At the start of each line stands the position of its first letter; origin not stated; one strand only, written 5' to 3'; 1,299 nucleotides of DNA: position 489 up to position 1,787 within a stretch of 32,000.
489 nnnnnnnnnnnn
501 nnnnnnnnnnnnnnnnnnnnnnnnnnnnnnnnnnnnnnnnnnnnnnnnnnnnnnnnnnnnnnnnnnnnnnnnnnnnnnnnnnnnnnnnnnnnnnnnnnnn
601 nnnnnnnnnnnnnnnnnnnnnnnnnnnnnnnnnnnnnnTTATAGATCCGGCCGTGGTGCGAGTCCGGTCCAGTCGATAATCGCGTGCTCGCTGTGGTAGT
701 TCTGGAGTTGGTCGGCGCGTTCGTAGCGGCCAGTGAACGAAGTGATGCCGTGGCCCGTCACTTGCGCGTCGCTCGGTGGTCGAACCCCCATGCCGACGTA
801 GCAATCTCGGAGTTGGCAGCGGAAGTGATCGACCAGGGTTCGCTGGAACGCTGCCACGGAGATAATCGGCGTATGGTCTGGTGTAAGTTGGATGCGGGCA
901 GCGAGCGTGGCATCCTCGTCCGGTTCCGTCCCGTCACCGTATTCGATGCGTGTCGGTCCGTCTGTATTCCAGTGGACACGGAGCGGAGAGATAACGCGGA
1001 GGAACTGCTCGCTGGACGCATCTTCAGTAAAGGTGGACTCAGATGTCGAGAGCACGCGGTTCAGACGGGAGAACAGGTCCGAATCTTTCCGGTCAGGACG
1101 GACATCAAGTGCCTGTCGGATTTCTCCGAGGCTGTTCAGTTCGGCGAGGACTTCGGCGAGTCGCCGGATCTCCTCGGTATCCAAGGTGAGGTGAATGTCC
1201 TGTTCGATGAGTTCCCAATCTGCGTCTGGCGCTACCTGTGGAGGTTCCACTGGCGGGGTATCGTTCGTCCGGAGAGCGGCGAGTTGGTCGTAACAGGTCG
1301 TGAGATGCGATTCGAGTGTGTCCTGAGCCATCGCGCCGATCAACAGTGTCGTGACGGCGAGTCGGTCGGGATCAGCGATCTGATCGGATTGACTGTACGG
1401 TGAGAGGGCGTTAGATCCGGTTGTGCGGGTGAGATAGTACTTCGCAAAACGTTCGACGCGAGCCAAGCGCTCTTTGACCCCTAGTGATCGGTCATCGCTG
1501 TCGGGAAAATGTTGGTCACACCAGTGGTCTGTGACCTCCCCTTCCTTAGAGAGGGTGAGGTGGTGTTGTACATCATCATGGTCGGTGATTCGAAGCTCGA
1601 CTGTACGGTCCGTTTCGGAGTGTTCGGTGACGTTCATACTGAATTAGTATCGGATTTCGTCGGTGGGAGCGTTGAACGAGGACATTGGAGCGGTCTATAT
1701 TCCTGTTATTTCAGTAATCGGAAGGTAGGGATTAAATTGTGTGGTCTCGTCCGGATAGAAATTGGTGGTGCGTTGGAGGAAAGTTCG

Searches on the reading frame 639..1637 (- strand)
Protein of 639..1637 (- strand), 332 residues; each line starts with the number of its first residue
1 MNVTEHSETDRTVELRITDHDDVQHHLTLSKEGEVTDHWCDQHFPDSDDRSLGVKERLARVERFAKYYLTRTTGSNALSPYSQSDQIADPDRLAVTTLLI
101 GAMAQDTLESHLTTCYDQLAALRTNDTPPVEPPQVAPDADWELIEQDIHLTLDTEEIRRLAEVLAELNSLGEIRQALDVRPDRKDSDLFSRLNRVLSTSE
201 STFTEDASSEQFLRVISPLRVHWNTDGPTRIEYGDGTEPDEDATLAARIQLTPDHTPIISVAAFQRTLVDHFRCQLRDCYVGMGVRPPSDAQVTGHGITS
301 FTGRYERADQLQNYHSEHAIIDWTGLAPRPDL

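Call 8: search_protein_families(library=pfam, proteins=[window:639-1637:-], max_evalue=0.01)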
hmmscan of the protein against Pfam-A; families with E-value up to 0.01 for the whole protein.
window:639-1637:- (332 aa): 0 families

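Call 37: find_encoding_contigs(protein=window:642-1637:-, flank=10000, max_places=4)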
Protein window:642-1637:- (332 aa): 2 contigs read that carry it; 1 place shown.
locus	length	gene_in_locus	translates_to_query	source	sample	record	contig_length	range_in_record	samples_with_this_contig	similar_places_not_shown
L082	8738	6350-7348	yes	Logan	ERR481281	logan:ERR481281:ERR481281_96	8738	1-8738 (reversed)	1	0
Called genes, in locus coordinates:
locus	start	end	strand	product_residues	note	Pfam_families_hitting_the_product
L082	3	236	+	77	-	?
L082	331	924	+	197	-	PF14065:Pvc16_N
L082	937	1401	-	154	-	PF06841:Phage_T4_gp19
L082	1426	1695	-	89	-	PF20546:DUF6760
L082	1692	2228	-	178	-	-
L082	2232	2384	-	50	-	-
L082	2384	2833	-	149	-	PF06841:Phage_T4_gp19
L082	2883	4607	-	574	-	PF04984:Phage_sheath_1, PF17482:Phage_sheath_1C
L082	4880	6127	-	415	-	-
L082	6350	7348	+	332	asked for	PF25858:DUF7958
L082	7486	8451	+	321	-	PF10609:ParA (faint), PF01656:CbiA (weak), PF02374:ArsA_ATPase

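Call 76: search_protein_families(library=ncbifam, proteins=[window:642-1637:-], max_evalue=0.01)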
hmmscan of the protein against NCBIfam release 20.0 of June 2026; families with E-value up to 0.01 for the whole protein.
window:642-1637:- (332 aa): 0 families
